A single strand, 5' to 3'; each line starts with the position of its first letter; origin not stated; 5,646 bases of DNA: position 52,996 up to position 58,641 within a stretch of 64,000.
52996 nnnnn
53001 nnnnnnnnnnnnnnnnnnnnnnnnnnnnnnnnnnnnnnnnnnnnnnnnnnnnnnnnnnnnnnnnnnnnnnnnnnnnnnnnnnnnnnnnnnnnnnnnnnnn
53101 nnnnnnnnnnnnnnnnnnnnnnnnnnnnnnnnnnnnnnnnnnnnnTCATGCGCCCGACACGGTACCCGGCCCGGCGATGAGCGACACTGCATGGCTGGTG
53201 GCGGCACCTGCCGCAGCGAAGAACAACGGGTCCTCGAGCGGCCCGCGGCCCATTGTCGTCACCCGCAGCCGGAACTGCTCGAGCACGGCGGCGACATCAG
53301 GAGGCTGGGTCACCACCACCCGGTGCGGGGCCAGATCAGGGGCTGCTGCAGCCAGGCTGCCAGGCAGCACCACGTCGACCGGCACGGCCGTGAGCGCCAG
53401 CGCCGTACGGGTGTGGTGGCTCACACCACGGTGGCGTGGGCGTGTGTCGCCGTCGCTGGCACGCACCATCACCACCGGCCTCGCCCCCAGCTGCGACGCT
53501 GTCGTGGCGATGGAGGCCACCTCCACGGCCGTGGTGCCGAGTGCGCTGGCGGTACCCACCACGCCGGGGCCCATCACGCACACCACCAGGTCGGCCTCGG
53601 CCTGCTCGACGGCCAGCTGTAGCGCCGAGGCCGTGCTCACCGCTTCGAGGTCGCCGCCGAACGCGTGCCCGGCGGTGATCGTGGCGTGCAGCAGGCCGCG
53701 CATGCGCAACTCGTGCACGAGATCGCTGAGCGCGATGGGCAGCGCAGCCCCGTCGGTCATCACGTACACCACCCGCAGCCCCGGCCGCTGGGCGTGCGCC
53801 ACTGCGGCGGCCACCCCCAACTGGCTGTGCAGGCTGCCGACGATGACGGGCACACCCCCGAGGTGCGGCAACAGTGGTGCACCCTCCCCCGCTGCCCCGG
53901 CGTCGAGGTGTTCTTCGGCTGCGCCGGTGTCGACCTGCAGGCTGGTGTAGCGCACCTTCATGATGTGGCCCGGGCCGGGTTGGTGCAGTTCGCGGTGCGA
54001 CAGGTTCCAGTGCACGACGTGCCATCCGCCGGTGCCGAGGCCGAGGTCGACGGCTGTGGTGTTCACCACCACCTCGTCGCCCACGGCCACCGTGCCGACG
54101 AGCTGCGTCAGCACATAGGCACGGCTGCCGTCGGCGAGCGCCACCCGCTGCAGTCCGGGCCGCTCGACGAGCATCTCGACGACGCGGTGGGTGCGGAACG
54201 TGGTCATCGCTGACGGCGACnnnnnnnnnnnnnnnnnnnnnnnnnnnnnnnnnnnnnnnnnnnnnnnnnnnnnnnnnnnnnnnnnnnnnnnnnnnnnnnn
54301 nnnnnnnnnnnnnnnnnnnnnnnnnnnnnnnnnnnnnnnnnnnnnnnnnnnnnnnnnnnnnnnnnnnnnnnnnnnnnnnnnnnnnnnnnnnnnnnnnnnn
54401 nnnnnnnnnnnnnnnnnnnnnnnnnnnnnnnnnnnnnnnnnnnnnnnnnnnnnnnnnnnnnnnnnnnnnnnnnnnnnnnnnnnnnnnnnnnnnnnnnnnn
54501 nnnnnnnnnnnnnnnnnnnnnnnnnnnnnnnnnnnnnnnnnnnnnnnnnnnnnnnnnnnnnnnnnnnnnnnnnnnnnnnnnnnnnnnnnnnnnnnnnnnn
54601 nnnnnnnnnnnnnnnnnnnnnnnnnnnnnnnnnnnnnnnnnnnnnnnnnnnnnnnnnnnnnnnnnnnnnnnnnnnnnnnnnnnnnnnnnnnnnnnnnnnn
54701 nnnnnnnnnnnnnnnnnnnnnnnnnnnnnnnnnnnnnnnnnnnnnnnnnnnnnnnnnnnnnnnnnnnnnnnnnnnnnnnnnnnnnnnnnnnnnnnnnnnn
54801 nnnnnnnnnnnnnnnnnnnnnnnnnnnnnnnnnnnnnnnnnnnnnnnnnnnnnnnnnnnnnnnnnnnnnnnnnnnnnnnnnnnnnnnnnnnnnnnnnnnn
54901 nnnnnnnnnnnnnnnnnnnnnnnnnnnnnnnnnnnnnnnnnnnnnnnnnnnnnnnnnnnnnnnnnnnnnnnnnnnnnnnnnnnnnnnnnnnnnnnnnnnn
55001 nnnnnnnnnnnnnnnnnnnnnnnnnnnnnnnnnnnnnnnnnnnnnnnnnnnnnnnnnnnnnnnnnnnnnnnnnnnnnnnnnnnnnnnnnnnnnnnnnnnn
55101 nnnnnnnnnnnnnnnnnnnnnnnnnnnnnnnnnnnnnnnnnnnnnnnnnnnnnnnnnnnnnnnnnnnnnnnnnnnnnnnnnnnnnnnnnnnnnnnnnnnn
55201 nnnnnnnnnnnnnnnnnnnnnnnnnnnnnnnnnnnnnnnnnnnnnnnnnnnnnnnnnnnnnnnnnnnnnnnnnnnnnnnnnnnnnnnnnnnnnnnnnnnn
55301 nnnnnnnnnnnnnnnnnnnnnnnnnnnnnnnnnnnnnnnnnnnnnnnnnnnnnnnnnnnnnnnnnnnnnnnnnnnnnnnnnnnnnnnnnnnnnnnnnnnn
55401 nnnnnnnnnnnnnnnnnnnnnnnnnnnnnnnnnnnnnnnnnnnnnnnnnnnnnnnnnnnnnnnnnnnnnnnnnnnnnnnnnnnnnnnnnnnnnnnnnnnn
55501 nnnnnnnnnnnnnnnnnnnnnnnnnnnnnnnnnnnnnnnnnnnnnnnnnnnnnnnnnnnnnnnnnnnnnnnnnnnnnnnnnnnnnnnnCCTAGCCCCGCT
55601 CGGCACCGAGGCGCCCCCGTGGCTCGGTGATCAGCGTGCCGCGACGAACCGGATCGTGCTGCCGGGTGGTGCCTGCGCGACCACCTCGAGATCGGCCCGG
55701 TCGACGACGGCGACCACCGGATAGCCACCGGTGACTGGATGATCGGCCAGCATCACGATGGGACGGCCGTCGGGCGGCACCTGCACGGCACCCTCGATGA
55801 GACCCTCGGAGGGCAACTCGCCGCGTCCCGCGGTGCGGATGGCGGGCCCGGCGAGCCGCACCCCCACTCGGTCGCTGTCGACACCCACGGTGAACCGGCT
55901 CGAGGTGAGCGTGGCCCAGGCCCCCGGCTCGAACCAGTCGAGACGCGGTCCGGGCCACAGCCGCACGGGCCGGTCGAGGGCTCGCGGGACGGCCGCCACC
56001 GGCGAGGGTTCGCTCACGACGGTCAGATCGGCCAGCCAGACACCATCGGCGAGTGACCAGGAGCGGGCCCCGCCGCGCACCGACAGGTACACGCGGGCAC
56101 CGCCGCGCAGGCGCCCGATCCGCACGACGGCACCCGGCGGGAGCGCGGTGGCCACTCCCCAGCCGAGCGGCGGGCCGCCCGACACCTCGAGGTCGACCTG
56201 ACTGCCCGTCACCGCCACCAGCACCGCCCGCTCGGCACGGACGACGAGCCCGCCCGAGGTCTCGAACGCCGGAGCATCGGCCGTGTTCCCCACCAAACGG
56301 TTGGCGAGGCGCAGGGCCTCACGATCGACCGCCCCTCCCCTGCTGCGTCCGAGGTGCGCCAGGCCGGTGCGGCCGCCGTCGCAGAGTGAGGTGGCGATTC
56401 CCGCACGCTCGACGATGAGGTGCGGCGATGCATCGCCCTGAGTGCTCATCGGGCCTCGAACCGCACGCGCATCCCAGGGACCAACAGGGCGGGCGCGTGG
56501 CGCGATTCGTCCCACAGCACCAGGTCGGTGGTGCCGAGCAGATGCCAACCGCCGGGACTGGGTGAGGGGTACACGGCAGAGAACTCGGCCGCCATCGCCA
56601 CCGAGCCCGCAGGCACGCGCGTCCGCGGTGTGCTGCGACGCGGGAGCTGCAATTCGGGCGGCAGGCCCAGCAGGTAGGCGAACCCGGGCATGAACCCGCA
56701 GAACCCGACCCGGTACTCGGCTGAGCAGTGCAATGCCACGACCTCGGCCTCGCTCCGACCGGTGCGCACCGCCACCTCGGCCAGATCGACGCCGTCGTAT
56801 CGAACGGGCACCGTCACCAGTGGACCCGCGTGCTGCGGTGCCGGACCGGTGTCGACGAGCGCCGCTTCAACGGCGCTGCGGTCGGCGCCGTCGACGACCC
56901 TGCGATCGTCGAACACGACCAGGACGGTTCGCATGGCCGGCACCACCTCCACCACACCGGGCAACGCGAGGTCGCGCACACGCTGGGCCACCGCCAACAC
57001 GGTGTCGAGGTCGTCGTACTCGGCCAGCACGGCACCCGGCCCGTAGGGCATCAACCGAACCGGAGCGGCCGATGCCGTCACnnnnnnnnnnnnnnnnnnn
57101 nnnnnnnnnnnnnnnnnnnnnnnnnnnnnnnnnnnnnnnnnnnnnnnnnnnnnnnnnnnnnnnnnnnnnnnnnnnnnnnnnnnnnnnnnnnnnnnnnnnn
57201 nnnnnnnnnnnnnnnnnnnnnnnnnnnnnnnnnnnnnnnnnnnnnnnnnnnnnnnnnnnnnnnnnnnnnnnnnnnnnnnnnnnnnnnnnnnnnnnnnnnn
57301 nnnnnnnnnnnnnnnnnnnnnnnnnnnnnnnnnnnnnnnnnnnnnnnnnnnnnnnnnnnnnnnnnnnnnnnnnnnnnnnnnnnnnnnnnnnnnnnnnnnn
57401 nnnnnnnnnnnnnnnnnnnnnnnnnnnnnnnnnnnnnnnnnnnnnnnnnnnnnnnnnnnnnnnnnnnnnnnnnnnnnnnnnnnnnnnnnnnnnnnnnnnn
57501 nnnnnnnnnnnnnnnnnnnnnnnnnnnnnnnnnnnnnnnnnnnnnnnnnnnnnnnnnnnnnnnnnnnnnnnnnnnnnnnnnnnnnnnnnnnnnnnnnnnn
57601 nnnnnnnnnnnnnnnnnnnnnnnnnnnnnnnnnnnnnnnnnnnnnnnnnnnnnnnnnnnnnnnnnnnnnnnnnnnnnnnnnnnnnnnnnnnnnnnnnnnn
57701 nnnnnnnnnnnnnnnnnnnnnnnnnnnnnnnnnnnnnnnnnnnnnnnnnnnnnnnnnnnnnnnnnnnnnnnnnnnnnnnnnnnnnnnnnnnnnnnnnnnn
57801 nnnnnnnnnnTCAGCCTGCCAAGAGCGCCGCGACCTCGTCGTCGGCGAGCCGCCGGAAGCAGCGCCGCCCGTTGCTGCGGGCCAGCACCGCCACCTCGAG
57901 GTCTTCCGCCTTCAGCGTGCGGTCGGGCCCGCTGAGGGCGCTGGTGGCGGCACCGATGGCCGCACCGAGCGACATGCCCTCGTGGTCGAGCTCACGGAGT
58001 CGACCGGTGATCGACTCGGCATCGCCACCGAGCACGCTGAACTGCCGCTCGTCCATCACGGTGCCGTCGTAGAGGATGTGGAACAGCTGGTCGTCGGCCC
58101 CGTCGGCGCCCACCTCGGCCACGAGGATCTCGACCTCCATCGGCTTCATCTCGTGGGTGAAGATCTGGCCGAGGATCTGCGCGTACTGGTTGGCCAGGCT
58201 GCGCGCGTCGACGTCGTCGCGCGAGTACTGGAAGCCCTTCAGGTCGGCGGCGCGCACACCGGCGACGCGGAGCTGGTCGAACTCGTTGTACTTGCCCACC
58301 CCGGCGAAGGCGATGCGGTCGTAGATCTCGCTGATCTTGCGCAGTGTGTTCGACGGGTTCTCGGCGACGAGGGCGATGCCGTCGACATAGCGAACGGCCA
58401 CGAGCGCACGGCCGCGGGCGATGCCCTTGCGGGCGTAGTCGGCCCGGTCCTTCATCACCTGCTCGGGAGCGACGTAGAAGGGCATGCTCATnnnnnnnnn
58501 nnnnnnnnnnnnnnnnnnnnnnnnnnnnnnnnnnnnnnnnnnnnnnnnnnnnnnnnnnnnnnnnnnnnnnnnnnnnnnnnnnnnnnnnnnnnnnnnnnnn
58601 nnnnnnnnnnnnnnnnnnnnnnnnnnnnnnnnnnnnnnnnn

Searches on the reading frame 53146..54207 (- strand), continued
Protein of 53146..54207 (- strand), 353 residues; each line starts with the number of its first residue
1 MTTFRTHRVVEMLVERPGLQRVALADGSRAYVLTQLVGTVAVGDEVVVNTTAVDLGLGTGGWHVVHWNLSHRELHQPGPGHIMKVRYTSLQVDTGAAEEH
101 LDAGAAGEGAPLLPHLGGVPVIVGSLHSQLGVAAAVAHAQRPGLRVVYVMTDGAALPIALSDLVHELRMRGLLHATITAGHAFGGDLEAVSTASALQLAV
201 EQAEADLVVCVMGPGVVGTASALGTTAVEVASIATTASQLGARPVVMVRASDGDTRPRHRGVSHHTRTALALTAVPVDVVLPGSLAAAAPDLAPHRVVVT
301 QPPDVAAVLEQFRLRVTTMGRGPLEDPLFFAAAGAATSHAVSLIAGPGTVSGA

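Call 57: find_encoding_contigs(protein=P0394, flank=6000, max_places=1)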
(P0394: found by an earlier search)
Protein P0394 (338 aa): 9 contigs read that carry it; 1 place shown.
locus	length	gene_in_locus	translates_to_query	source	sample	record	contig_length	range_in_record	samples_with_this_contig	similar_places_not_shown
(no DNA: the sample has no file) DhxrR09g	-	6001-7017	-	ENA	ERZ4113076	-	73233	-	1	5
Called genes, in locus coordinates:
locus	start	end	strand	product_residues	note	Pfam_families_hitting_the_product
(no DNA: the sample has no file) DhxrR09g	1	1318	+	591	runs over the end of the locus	PF17758:Prot_ATP_ID_OB_N, PF16450:Prot_ATP_ID_OB_C, PF13191:AAA_16 (weak), PF00004:AAA, PF00910:RNA_helicase (faint), PF13671:AAA_33 (weak)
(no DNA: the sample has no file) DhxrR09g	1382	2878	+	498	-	PF03136:Pup_ligase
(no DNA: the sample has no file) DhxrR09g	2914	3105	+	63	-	PF05639:Pup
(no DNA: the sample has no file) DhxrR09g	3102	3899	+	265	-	PF00227:Proteasome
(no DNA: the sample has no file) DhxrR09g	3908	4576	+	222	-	PF00227:Proteasome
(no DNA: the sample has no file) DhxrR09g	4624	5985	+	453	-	PF03136:Pup_ligase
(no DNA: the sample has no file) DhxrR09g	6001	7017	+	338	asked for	PF12982:DUF3866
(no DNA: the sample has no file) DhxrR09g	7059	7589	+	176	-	PF10502:Peptidase_S26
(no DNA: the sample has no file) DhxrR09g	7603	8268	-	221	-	PF03009:GDPD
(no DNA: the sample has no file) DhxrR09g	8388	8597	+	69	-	-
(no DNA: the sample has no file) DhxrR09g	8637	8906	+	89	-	PF02416:TatA_B_E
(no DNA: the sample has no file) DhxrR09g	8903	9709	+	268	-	PF00902:TatC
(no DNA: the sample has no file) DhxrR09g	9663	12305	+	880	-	PF04851:ResIII, PF00270:DEAD, PF22527:DEXQc_Suv3 (weak), PF00271:Helicase_C (weak), PF26090:SH3_HelY, PF08148:DSHCT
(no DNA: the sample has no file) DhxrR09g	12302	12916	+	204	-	PF19279:YegS_C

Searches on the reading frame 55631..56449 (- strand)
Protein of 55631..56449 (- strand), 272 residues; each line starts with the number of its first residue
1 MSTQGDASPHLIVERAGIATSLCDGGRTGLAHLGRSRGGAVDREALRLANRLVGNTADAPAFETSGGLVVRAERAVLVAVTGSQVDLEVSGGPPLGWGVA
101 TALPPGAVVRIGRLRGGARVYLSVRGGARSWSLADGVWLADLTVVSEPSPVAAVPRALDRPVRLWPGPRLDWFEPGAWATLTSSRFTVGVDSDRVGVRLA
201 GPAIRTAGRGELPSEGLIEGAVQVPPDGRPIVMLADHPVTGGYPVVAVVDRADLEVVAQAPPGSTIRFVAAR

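Call 6: search_protein_families(library=pfam, proteins=[window:55631-56449:-])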
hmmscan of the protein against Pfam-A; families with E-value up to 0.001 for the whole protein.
window:55631-56449:- (272 aa): 1 family
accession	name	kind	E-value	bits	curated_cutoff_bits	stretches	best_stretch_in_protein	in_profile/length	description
PF02626.20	CT_A_B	-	1.7e-60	205.3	25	2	153-269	147-260/261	Carboxyltransferase domain, subdomain A and B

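Call 7: search_protein_families(library=ncbifam, proteins=[window:55631-56449:-])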
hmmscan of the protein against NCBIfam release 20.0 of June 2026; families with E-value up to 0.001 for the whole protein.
window:55631-56449:- (272 aa): 3 families
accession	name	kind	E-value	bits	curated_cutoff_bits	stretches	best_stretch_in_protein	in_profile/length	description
TIGR00724.1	urea_amlyse_rel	domain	3e-58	197.3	230.2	2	159-271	175-288/315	5-oxoprolinase/urea amidolyase family protein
NF045499.1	PxpC_5OPro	equivalog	4e-42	144.5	500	2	160-270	172-282/306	5-oxoprolinase subunit PxpC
TIGR02712.1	urea_carbox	equivalog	4.3e-25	87.6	1303.85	2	10-128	448-568/1201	urea carboxylase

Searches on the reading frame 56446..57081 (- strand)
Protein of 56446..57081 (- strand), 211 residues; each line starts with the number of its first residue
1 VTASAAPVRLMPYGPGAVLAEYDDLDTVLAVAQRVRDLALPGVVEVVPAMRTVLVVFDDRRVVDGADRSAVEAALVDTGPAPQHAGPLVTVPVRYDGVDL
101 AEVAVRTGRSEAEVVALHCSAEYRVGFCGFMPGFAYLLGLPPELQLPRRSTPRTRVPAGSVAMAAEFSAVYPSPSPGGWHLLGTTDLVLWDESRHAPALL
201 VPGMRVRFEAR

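Call 6: search_protein_families(library=pfam, proteins=[window:56446-57081:-])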
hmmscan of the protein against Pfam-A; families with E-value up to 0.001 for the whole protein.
window:56446-57081:- (211 aa): 1 family
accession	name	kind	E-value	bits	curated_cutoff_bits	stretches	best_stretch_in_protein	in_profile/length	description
PF02682.21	CT_C_D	-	1.8e-61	207.8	22.1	1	9-200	2-202/202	Carboxyltransferase domain, subdomain C and D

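Call 7: search_protein_families(library=ncbifam, proteins=[window:56446-57081:-])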
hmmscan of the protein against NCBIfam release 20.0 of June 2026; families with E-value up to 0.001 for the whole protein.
window:56446-57081:- (211 aa): 1 family
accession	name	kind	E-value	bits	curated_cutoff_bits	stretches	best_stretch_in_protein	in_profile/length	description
TIGR00370.1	TIGR00370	equivalog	1.8e-40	138.5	145.55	1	27-208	21-201/202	5-oxoprolinase subunit PxpB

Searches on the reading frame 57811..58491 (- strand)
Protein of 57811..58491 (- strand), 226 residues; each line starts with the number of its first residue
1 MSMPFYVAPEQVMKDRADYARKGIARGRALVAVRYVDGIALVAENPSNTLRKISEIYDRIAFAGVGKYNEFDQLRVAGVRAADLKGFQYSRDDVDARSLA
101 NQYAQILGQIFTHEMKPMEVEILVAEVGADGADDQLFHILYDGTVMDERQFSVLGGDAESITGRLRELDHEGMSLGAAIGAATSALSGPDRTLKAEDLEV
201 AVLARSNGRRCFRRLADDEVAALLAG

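Call 6: search_protein_families(library=pfam, proteins=[window:57811-58491:-])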
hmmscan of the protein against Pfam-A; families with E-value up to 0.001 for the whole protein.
window:57811-58491:- (226 aa): 1 family
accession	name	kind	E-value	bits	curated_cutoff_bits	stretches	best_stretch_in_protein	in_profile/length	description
PF00227.31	Proteasome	-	6.6e-15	55.7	22.4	1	25-201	2-187/189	Proteasome subunit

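Call 7: search_protein_families(library=ncbifam, proteins=[window:57811-58491:-])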
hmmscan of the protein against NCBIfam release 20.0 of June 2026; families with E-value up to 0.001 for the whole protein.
window:57811-58491:- (226 aa): 4 families
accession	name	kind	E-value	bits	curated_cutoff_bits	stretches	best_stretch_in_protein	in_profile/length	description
TIGR03691.1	20S_bact_alpha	equivalog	8.6e-92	306.7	139.05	1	1-224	1-228/229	proteasome subunit alpha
NF003075.0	PRK03996.1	subfamily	1.2e-09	37.9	219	1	18-224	27-236/248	archaeal proteasome endopeptidase complex subunit alpha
TIGR03633.1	arc_protsome_A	equivalog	1.5e-09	37.7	287.35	1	18-224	20-229/230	archaeal proteasome endopeptidase complex subunit alpha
TIGR03634.1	arc_protsome_B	equivalog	2.2e-07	30.7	224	1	48-187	30-162/185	archaeal proteasome endopeptidase complex subunit beta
